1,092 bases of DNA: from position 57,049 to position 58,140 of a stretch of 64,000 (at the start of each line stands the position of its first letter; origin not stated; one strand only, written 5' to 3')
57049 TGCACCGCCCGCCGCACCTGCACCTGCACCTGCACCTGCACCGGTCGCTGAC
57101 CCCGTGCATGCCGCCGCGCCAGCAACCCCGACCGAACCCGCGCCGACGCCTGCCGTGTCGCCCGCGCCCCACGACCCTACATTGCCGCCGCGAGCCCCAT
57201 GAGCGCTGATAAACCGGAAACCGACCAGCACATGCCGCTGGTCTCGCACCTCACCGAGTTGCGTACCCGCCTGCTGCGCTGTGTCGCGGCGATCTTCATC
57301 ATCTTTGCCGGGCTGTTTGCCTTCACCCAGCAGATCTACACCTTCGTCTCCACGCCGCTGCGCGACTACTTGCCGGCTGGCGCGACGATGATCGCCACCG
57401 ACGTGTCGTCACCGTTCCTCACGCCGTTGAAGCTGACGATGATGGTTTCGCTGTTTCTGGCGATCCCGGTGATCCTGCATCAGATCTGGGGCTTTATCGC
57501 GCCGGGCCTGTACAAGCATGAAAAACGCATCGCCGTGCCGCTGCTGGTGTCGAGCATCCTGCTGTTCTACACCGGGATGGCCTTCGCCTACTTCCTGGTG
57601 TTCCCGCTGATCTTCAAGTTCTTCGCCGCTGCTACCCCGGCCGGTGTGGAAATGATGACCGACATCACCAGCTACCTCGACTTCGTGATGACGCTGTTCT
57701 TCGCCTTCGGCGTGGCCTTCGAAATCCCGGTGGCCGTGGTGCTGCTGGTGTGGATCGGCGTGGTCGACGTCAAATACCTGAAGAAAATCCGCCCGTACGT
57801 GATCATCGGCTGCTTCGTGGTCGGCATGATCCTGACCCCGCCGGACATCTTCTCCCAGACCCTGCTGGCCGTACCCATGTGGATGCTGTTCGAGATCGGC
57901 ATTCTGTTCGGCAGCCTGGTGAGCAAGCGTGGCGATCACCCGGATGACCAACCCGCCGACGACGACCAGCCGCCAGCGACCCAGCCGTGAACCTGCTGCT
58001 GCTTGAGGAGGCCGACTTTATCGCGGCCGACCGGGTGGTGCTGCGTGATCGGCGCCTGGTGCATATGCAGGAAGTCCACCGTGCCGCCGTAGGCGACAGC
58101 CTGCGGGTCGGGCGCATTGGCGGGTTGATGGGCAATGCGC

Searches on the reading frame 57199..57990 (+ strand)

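Call 51: search_protein_families(library=pfam, proteins=[window:57199-57990:+], max_evalue=0.0001)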
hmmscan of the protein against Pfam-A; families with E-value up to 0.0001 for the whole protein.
window:57199-57990:+ (263 aa): 1 family
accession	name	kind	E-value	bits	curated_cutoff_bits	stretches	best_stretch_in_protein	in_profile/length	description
PF00902.23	TatC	-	9.1e-72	241.7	25.1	1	16-226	1-208/208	Sec-independent protein translocase protein (TatC)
